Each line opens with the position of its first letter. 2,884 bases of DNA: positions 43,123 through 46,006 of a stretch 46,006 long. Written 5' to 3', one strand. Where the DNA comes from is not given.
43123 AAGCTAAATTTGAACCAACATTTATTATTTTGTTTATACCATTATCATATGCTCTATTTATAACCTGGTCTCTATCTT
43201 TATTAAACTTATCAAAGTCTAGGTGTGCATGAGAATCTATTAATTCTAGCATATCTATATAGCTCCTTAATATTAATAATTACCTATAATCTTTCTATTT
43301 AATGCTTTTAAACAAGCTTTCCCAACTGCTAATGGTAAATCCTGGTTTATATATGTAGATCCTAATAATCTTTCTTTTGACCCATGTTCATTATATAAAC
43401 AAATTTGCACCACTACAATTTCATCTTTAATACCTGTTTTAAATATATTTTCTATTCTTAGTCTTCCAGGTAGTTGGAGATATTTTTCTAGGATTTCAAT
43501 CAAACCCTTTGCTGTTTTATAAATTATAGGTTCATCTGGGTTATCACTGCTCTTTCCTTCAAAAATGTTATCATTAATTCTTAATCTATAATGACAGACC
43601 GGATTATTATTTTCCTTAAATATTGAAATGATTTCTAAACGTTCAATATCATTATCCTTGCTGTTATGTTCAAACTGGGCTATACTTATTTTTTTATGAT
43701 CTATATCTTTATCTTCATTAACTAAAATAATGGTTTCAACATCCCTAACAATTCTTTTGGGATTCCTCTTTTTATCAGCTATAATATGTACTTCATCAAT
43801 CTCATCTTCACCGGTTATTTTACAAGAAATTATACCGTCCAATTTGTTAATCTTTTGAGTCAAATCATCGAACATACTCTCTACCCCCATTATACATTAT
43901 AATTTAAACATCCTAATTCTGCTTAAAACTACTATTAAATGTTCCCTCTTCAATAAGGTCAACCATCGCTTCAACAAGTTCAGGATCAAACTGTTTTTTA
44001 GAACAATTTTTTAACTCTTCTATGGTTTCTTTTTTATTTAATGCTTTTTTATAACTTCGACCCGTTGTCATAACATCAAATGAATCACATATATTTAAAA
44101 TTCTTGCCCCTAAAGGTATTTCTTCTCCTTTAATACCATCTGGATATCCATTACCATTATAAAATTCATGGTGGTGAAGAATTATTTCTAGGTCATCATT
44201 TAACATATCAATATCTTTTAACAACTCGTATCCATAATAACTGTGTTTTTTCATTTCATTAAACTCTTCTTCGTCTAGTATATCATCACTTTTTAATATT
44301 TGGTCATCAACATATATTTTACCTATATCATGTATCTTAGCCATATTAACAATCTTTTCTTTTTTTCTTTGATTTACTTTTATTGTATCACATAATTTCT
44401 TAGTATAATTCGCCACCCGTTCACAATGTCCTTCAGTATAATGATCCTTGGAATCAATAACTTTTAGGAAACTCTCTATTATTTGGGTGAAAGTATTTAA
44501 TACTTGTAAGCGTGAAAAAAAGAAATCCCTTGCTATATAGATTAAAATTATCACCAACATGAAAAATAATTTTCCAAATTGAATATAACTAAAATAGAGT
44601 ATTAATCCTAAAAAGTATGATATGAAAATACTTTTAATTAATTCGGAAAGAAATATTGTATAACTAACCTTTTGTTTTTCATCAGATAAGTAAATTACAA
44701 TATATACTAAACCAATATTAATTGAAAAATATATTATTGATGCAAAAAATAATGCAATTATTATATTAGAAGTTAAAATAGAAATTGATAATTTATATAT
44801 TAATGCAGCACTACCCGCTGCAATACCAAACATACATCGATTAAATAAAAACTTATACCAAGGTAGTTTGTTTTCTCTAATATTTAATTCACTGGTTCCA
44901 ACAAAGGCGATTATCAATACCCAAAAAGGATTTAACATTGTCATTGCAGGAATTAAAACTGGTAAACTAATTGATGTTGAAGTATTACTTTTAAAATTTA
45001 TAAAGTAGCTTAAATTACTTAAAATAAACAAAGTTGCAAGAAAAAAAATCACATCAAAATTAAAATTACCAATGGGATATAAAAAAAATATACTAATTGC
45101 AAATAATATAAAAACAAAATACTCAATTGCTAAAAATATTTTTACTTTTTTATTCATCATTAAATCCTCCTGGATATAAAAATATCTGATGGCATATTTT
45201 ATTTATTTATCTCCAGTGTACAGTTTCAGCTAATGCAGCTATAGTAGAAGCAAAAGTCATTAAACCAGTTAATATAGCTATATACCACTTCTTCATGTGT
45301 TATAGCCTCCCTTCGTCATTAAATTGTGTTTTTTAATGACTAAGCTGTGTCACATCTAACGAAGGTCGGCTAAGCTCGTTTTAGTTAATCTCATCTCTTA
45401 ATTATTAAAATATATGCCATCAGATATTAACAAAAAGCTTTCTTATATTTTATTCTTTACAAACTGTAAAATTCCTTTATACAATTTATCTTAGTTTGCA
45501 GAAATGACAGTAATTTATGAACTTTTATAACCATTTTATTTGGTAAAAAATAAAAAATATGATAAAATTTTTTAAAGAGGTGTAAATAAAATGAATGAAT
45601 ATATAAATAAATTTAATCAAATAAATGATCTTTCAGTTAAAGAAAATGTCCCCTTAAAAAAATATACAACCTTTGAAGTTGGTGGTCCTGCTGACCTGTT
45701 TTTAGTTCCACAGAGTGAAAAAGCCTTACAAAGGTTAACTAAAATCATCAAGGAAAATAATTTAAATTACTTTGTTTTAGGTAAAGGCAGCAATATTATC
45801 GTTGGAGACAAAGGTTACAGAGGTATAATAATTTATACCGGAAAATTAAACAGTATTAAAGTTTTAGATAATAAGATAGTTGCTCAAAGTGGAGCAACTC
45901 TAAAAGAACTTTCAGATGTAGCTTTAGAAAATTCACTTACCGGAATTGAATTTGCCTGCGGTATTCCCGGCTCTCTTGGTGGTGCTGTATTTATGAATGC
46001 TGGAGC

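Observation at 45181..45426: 246-bp unit bounded by a perfect 17-bp inverted repeat, inserted between a promoter and the HD-GYP gene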

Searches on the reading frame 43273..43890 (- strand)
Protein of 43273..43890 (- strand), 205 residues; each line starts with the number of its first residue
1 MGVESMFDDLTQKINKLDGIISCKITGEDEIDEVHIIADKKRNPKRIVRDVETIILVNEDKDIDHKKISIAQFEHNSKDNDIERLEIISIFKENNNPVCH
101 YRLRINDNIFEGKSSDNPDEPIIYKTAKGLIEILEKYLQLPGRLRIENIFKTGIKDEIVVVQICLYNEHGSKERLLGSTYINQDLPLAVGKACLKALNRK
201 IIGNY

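Call 58: search_protein_families(library=pfam, proteins=[window:43273-43890:-], max_evalue=0.01)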
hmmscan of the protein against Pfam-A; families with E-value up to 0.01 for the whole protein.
window:43273-43890:- (205 aa): 0 families

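Call 60: search_protein_families(library=ncbifam, proteins=[window:43273-43890:-], max_evalue=1)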
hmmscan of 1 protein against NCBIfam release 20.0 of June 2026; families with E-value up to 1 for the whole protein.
window:43273-43890:- (205 aa): 0 families

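Call 61: search_solved_structures(query=window:43273-43890:-, max_evalue=1)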
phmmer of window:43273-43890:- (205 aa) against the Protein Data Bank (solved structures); distinct sequences matched with E-value up to 1: 3.
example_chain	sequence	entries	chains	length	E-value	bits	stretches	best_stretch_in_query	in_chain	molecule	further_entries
9sir_A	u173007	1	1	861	0.27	13.9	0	117-173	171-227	Alpha-actinin-2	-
4d1e_A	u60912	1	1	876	0.28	13.8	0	117-173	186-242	ALPHA-ACTININ-2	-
9sis_A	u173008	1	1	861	0.32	13.7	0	117-173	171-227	Alpha-actinin-2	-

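Call 62: find_homologous_proteins(query=window:43273-43890:-, max_evalue=0.00001)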
Query window:43273-43890:- (205 aa): 118 proteins with E <= 0.00001 among 246 candidates.
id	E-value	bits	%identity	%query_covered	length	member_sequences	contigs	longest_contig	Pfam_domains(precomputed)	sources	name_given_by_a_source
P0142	3.3e-125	433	100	98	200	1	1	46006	-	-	-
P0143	1.1e-115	402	88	100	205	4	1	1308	-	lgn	-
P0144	7.9e-113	393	85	100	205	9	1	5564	-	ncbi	-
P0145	2.7e-108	378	80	100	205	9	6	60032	-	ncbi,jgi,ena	-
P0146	8.3e-106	370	81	98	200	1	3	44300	-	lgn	-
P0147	9.0e-106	370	80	100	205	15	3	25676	-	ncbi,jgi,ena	-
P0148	8.9e-100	350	79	97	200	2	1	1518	-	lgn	-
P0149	4.3e-98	345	76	100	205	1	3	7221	-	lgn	-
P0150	5.2e-95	335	73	98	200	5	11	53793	-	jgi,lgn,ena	-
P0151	1.4e-78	281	78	80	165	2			-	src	-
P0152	2.8e-66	241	57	96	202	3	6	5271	-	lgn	-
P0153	4.1e-66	240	55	96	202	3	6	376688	-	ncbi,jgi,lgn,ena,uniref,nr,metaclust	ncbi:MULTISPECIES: hypothetical protein [unclassified Candidatus Frackibacter]|uniref:hypothetical p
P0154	3.7e-65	237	56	96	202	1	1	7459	-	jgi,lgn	-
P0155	4.7e-65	237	60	98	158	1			-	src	-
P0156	1.3e-64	235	57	96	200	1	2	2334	-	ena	-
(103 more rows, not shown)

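Call 68: predict_structure(alignment_id=A3)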
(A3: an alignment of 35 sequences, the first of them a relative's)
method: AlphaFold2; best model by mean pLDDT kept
length: 200 residues; sequences in the alignment: 35
mean_pLDDT: 84.7   pTM: 0.58
mean pLDDT of the five models: 84.7, 83.3, 82.9, 80.2, 77.0
residues with pLDDT >= 90: 88; 70-90: 95; 50-70: 10; < 50: 7
segments of 3 or more residues with pLDDT < 50: 72-75, 198-200
pLDDT, mean of each block of 10 residues (from residue 1): 86 88 90 90 94 90 86 53 83 84 82 85 89 79 94 94 82 90 93 62
secondary structure, 60 per line:
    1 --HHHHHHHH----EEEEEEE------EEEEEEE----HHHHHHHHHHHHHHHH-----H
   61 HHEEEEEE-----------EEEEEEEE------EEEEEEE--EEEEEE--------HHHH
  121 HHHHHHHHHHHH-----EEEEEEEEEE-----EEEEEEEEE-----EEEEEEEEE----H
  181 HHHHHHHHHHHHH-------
elements in order: H3-10 E15-21 E28-34 H39-54 E63-68 E80-87 E94-100 E103-108 H117-132 E138-147 E153-161 E167-175 H180-193

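Call 70: fold_search(model_id=the predicted structure, library=pdb)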
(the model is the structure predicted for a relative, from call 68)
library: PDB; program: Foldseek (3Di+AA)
matches with E <= 10: 1623; with E <= 0.001: 1
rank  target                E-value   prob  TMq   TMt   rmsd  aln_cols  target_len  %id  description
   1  7zpk_C                3.3e-04  0.91  0.18  0.16  11.9       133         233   13  Mammalian Dicer in the "pre-dicing state" with pre-miR-15a substrate and TARBP2 subunit (released 2022-11-16)
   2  3f6g_A                1.2e-03  1.00  0.40  0.58   4.2       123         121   18  Crystal structure of the regulatory domain of LiCMS in complexed with isoleucine - type II (released 2009-04-21)
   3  3f6h_B                1.2e-03  1.00  0.39  0.57   4.5       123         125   20  Crystal structure of the regulatory domain of LiCMS in complexed with isoleucine - type III (released 2009-04-21)
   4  3hpz_A                1.6e-03  0.99  0.36  0.15  14.8       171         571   10  Crystal structure of Mycobacterium tuberculosis LeuA complexed with bromopyruvate (released 2010-05-19)
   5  1sr9_A                1.9e-03  0.99  0.36  0.15  14.7       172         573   12  Crystal Structure of LeuA from Mycobacterium tuberculosis (released 2004-05-18)
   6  3f6h_A                2.0e-03  1.00  0.36  0.54   6.0       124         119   19  Crystal structure of the regulatory domain of LiCMS in complexed with isoleucine - type III (released 2009-04-21)
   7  6pon_A                2.4e-03  0.95  0.19  0.16  14.4       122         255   20  CRYSTAL STRUCTURE OF THE N-TERMINAL DOMAIN OF FIBRONECTIN- BINDING PROTEIN PAVA FROM STREPTOCOCCUS PNEUMONIAE (released 2019-07-31)
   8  6pon_B                3.3e-03  0.94  0.19  0.15  14.2       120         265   21  CRYSTAL STRUCTURE OF THE N-TERMINAL DOMAIN OF FIBRONECTIN- BINDING PROTEIN PAVA FROM STREPTOCOCCUS PNEUMONIAE (released 2019-07-31)
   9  1yj7_A                3.5e-03  1.00  0.24  0.29   3.5        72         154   18  Crystal structure of enteropathogenic E.coli (EPEC) type III secretion system protein EscJ (released 2005-06-07)
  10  8dfv_K                4.1e-03  0.47  0.17  0.14  16.4       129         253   13  Structural Basis of MicroRNA Biogenesis by Dicer-1 and Its Partner Protein Loqs-PB - complex IIa (released 2022-11-16)
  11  3f6g_B                4.4e-03  1.00  0.35  0.53   5.2       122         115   20  Crystal structure of the regulatory domain of LiCMS in complexed with isoleucine - type II (released 2009-04-21)
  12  5h3x                  4.9e-03  0.92  0.19  0.15  14.4       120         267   20  The structure of the N-terminal of the fibronectin/fibrinogen-binding protein from Streptococcus suis (FBPS) (released 2016-11-16)
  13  8dg5_K                6.3e-03  0.28  0.15  0.13  16.4       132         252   15  Structural Basis of MicroRNA Biogenesis by Dicer-1 and Its Partner Protein Loqs-PB - complex IIb (released 2022-11-16)
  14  3wyb_A                8.0e-03  0.87  0.23  0.15  17.7       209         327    7  Structure of a meso-diaminopimelate dehydrogenase (released 2015-05-06)
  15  4oyc_A                9.0e-03  1.00  0.27  0.59   3.1        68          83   15  Crystal structure of the PrgK periplasmic domain 2 (released 2014-12-03)
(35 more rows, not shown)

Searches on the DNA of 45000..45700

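Call 5: search_rna_families(source=window, start=45000, end=45700, threshold=evalue, max_evalue=10, show_alignments=3)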
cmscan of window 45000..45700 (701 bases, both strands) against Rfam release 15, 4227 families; matches with E-value up to 10: 1.
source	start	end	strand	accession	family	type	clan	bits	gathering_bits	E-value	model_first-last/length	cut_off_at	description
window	45362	45432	-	RF00279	SNORD45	Gene; snRNA; snoRNA; CD-box;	-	18.5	42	1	1-72/72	no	Small nucleolar RNA SNORD45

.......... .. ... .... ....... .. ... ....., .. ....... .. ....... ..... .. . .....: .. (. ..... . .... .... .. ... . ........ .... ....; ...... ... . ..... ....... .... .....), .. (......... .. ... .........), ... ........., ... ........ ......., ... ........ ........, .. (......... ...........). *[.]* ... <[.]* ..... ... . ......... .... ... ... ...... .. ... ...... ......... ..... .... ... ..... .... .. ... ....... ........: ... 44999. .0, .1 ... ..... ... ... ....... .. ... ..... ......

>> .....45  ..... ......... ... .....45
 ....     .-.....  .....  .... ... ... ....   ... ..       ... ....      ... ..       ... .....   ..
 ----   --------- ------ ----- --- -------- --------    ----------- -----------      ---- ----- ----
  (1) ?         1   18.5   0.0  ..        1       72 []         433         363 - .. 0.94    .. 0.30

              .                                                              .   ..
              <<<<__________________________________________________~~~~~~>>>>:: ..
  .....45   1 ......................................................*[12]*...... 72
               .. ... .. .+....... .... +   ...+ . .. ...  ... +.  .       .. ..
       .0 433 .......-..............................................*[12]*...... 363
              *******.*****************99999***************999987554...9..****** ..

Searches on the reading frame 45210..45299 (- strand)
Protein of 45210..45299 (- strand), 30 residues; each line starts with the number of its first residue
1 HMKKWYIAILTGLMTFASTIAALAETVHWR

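Call 18: search_protein_families(library=pfam, proteins=[window:45210-45296:-], max_evalue=1)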
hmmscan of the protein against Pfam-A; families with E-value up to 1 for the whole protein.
seq(29 aa): 0 families

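Call 19: search_protein_families(library=ncbifam, proteins=[window:45210-45296:-], max_evalue=1)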
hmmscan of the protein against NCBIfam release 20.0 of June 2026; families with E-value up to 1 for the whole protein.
seq(29 aa): 1 family
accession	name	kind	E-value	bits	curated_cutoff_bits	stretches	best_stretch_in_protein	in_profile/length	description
NF045931.1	LP_sig_MAG6090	domain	0.26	11.2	35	1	1-18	1-17/25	lipoprotein, MAG6090 family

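Call 43: list_cluster_members(proteins=[window:45210-45296:-, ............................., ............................, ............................, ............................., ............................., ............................, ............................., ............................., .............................])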
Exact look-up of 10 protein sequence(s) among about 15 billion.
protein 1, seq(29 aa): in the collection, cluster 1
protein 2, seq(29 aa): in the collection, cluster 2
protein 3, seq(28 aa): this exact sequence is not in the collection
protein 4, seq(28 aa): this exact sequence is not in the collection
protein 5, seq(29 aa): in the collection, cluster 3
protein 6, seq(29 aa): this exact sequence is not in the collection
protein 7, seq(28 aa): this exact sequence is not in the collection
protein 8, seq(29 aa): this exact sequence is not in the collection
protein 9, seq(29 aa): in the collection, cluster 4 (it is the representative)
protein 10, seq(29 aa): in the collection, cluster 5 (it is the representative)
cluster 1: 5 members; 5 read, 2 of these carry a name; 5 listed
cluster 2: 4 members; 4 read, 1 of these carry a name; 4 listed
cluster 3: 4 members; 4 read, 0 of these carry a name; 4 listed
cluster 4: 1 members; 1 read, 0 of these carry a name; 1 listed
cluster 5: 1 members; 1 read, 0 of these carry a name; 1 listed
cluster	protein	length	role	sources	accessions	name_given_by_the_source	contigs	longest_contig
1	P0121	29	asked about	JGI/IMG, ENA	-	-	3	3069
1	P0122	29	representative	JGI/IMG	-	hypothetical protein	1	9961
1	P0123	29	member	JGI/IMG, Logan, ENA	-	hypothetical protein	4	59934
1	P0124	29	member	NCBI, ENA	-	-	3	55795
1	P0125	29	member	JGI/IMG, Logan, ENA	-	-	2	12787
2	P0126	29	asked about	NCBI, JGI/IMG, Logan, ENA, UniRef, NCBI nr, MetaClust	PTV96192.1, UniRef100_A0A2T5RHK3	hypothetical protein C8C76_12629 [Halanaerobium saccharolyticum] | Uncharacterized protein n=1 Tax=Halanaerobium saccharolyticum TaxID=43595 ... | \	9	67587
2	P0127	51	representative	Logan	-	-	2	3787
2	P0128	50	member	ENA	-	-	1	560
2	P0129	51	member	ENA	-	-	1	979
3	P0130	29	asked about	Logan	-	-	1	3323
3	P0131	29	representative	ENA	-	-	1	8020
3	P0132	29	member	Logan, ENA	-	-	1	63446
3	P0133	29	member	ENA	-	-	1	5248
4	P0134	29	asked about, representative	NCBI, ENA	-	-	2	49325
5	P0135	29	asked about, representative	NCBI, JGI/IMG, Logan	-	-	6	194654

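Call 55: find_homologous_proteins(query=P0127, max_evalue=10)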
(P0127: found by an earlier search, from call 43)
Query P0127 (51 aa): 9 proteins with E <= 10 among 9 candidates.
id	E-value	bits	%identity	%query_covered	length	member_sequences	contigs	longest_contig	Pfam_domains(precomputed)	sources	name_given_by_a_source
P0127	1.6e-25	104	100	100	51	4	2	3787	-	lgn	-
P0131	4.9e-7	47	93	55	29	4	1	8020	-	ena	-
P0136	5.3e-7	47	90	57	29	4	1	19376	-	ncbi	-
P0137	5.7e-7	46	93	55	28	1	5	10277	-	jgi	-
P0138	1.5e-6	45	89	55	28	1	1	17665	-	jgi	-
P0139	3.6e-6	44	89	55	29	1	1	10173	-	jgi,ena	jgi:hypothetical protein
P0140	5.0e-6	44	86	55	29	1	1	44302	-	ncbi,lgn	-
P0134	7.4e-6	43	86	55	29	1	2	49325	-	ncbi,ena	-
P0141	1.3e-5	42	86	55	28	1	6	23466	-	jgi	-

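Call 75: search_protein_representatives(protein=window:45210-45299:-)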
Query: 30 residues. Proteins with E-value up to 0.001 (for the whole library): 3; up to 1e-10: 1; up to 1e-30: 0. The best 3 are listed.
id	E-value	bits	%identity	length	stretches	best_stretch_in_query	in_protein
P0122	3.3e-11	56.1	97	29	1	2-30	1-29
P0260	1.6e-04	36.3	68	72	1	2-29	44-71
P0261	2.2e-04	35.9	68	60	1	2-29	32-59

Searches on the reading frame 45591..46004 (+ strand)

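Call 58: search_protein_families(library=pfam, proteins=[window:45591-46004:+], max_evalue=0.01)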
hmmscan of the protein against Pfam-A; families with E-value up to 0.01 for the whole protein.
window:45591-46004:+ (138 aa): 1 family
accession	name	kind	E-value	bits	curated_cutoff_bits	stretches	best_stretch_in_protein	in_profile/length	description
PF01565.28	FAD_binding_4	-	9.5e-19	67.9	26.4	1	35-138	2-109/139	FAD binding domain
